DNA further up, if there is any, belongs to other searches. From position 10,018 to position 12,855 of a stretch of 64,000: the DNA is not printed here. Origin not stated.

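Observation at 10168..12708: Intact but apparently catalytically dead class II ribonucleotide reductase with a strongly conserved TSCPD domain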

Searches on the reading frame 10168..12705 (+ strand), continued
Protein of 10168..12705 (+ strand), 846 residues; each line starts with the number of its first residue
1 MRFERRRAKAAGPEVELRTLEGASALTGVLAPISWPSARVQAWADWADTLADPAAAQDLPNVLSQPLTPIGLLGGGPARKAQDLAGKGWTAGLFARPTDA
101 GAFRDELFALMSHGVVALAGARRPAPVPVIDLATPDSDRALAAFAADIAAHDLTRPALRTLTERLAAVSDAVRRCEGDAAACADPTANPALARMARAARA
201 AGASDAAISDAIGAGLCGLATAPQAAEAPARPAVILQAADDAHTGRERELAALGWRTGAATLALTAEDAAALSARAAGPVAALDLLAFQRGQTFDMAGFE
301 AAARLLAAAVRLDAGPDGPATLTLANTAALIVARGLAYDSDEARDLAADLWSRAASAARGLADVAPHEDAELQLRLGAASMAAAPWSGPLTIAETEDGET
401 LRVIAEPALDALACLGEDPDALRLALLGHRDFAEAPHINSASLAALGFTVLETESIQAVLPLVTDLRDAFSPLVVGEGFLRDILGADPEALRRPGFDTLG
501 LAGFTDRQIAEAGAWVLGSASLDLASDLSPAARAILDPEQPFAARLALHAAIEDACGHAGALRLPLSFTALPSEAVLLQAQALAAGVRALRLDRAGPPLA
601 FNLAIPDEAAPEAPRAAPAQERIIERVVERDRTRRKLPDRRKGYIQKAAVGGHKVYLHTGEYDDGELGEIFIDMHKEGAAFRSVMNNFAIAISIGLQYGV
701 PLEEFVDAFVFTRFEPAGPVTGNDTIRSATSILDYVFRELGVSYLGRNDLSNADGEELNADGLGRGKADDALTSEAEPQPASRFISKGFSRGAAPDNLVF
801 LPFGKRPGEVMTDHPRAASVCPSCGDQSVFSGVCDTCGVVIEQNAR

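Call 17: find_encoding_contigs(protein=P0033, flank=10000, max_places=2)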
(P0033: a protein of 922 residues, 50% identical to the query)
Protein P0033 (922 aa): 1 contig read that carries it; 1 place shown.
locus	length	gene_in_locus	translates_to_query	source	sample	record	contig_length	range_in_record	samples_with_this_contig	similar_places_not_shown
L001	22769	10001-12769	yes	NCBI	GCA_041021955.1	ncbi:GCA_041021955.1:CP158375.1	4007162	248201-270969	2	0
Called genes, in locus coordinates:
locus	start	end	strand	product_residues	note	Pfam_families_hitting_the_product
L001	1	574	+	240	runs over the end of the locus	PF18312:ScsC_N, PF13462:Thioredoxin_4, PF01323:DSBA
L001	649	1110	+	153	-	PF12893:Lumazine_bd_2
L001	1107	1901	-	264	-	PF05690:ThiG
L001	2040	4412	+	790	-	PF01804:Penicil_amidase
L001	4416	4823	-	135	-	-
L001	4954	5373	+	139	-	PF00903:Glyoxalase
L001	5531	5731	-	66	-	PF02597:ThiS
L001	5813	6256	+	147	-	PF01220:DHquinase_II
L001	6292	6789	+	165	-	PF00364:Biotin_lipoyl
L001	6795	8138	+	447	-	PF00289:Biotin_carb_N, PF02222:ATP-grasp, PF02786:CPSase_L_D2, PF07478:Dala_Dala_lig_C, PF02785:Biotin_carb_C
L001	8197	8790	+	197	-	PF03588:Leu_Phe_trans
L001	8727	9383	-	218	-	PF09923:DUF2155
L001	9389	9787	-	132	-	PF05071:NDUFA12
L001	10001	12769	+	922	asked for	PF12637:TSCPD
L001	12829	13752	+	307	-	-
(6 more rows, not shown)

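Call 30: list_cluster_members(proteins=[P0032, P0001, P0006, P0022, P0264, P0242, P0252, P0260])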
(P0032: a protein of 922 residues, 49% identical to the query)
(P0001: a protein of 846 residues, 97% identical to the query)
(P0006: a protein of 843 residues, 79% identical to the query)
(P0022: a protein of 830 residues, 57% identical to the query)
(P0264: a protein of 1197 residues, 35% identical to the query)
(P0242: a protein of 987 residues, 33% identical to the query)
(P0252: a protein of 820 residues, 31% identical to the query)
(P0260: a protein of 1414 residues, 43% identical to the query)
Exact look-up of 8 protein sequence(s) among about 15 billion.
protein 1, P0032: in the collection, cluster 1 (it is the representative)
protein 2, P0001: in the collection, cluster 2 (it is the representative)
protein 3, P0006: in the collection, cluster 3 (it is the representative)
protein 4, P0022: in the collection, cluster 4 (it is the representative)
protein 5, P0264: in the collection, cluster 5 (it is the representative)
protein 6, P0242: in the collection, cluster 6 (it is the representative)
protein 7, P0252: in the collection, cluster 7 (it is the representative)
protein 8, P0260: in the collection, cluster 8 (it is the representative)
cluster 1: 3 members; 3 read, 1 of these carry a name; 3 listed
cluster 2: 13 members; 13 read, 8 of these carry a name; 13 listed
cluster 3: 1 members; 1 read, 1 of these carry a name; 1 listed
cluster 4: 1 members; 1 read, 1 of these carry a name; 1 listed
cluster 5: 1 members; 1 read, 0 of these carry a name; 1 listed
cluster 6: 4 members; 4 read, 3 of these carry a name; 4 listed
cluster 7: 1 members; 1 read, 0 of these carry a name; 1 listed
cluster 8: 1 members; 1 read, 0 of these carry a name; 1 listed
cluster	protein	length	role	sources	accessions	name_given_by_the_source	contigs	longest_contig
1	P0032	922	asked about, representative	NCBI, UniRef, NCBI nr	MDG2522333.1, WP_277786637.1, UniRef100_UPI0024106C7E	ribonucleotide reductase [Caulobacter segnis] | TSCPD domain-containing protein n=1 Tax=Caulobacter segnis TaxID=88688 RepID=UPI0024106C7E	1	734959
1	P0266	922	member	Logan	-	-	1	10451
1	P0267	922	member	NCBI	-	-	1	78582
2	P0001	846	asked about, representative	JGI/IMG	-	ribonucleoside-diphosphate reductase alpha chain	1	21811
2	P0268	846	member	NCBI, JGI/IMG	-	ribonucleoside-diphosphate reductase alpha chain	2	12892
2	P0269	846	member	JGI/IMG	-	ribonucleoside-diphosphate reductase alpha chain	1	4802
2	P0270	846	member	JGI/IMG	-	ribonucleoside-diphosphate reductase alpha chain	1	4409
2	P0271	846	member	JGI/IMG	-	ribonucleoside-diphosphate reductase alpha chain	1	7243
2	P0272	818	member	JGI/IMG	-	ribonucleoside-diphosphate reductase alpha chain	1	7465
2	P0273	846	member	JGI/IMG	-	ribonucleoside-diphosphate reductase alpha chain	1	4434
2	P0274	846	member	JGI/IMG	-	ribonucleoside-diphosphate reductase alpha chain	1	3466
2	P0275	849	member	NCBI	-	-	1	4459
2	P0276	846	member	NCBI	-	-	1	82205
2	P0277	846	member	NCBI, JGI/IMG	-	-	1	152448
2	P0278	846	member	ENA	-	-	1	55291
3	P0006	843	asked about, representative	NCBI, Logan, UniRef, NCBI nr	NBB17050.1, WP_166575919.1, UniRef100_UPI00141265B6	ribonucleotide reductase [Caulobacter sp. SLTY] | TSCPD domain-containing protein n=1 Tax=Caulobacter sp. SLTY TaxID=2683262 ...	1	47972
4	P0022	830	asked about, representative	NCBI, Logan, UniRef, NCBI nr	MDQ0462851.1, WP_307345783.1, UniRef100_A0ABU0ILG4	ribonucleoside-diphosphate reductase alpha chain [Caulobacter ginsengisoli] | ribonucleoside-diphosphate reductase n=1 Tax=Caulobacter ginsengisoli TaxID=400775 ... | ribonucleotide reductase [Caulobacter ginsengisoli]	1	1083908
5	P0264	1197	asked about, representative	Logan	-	-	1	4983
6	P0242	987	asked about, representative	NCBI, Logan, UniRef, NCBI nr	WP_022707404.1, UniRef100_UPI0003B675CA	ribonucleotide-diphosphate reductase subunit alpha [Paracoccus zeaxanthinifaciens] | TSCPD domain-containing protein n=1 Tax=Paracoccus zeaxanthinifaciens TaxID=187400 ...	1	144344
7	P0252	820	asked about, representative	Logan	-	-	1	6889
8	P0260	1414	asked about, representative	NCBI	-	-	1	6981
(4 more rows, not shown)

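Call 63: predict_structure(alignment_id=A2)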
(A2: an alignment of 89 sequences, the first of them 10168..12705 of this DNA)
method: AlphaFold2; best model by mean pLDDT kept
length: 846 residues; sequences in the alignment: 89
mean_pLDDT: 80.6   pTM: 0.72
mean pLDDT of the five models: 80.6, 79.8, 79.5, 79.3, 78.8
residues with pLDDT >= 90: 533; 70-90: 94; 50-70: 50; < 50: 169
segments of 3 or more residues with pLDDT < 50: 620-655, 657-661, 665-676, 711-817, 844-846
pLDDT, mean of each block of 10 residues (from residue 1): 87 93 87 94 95 87 90 96 96 95 98 97 95 95 96 88 92 92 94 94 94 91 73 94 81 96 97 97 97 95 98 97 98 97 98 98 97 95 94 91 96 96 96 96 97 96 96 96 95 93 97 95 92 95 97 98 96 97 97 92 84 64 37 38 44 46 47 49 56 53 53 38 40 46 37 36 33 33 31 31 35 47 75 81 52
secondary structure, 60 per line:
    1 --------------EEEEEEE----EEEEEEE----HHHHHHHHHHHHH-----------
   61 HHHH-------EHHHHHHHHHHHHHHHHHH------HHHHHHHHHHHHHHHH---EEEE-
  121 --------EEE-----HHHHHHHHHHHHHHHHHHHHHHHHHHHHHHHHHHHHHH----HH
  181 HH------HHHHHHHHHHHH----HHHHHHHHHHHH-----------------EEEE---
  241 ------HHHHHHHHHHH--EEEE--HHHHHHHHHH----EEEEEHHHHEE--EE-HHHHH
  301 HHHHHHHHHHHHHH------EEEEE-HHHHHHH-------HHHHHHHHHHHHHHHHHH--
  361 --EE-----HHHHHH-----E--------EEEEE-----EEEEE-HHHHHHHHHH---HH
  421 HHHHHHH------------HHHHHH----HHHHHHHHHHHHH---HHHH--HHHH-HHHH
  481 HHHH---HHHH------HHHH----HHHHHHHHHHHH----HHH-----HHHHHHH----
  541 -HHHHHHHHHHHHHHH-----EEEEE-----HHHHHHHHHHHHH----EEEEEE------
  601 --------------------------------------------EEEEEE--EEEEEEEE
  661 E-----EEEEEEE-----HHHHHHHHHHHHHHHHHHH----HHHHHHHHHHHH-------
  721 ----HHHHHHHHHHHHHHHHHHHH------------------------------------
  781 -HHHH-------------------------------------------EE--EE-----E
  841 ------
elements in order (helices of 4 or more, strands of 3 or more residues): E15-21 E26-32 H37-49 H61-64 H73-90 H97-112 E116-119 E129-131 H137-174 H179-182 H189-200 H205-216 E234-237 H247-257 E260-263 H266-275 E280-284 H285-288 H296-314 E321-325 H327-333 H341-358 H370-375 E390-394 E400-404 H406-415 H419-427 H440-445 H450-462 H466-469 H472-475 H477-484 H488-491 H498-501 H506-517 H530-536 H542-556 E562-566 H572-584 E589-594 E645-650 E653-661 E667-673 H679-697 H702-713 H725-744 H782-785

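Call 65: fold_search(model_id=the predicted structure, library=pdb)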
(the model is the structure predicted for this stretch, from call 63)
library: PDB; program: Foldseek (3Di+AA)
matches with E <= 10: 248; with E <= 0.001: 80
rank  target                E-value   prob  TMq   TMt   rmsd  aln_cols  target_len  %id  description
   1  7b9p                  2.3e-19  1.00  0.45  0.42  10.4       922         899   15  Structure of Ribonucleotide reductase from Rhodobacter sphaeroides (released 2022-01-12)
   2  7b9q_A                7.3e-18  1.00  0.43  0.42  10.0       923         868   13  The SERp optimized structure of Ribonucleotide reductase from Rhodobacter sphaeroides (released 2022-01-12)
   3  7b9q_B                3.3e-13  1.00  0.42  0.41  10.1       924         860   14  The SERp optimized structure of Ribonucleotide reductase from Rhodobacter sphaeroides (released 2022-01-12)
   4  1xje_A                3.5e-07  1.00  0.27  0.34  15.9       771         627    9  Structural mechanism of allosteric substrate specificity in a ribonucleotide reductase: dTTP-GDP complex (released 2005-10-11)
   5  1xjj_A                1.3e-06  1.00  0.26  0.33  16.6       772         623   10  Structural mechanism of allosteric substrate specificity in a ribonucleotide reductase: dGTP complex (released 2005-12-20)
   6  1xjn_D                1.9e-06  1.00  0.26  0.34  19.9       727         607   10  Structural mechanism of allosteric substrate specificity in a ribonucleotide reductase: dATP-CDP complex (released 2005-12-06)
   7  6lkm_A                2.0e-06  1.00  0.28  0.35  15.2       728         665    9  Crystal structure of Ribonucleotide reductase R1 subunit, RRM1 in complex with 5-chloro-N-((1S,2R)-2-(6-fluoro-2,3-dim (released 2020-12-23)
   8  1xjn_C                2.9e-06  1.00  0.28  0.37  15.8       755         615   10  Structural mechanism of allosteric substrate specificity in a ribonucleotide reductase: dATP-CDP complex (released 2005-12-06)
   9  6dqx                  3.4e-06  1.00  0.28  0.42  15.3       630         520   10  Actinobacillus ureae class Id ribonucleotide reductase alpha subunit (released 2019-04-17)
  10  1xjn_A                3.6e-06  1.00  0.28  0.37  15.7       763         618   10  Structural mechanism of allosteric substrate specificity in a ribonucleotide reductase: dATP-CDP complex (released 2005-12-06)
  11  6cgm                  3.9e-06  1.00  0.23  0.29  26.5       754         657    9  X-ray crystal structure of Bacillus subtilis ribonucleotide reductase NrdE alpha subunit (nucleotide free) (released 2018-05-09)
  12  5tus_B                5.9e-06  1.00  0.26  0.29  15.6       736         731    8  Potent competitive inhibition of human ribonucleotide reductase by a novel non-nucleoside small molecule (released 2017-08-02)
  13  3o0q_A                6.5e-06  1.00  0.24  0.31  18.3       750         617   10  Thermotoga maritima Ribonucleotide Reductase, NrdJ, in complex with dTTP, GDP and Adenosine (released 2010-07-28)
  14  1xjf_B                8.0e-06  1.00  0.24  0.31  19.4       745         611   11  Structural mechanism of allosteric substrate specificity in a ribonucleotide reductase: dATP complex (released 2005-12-20)
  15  5im3_A                8.4e-06  1.00  0.19  0.18  10.8       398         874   10  Crystal structure of the class I ribonucleotide reductase from Pseudomonas aeruginosa in complex with dATP (released 2016-05-04)
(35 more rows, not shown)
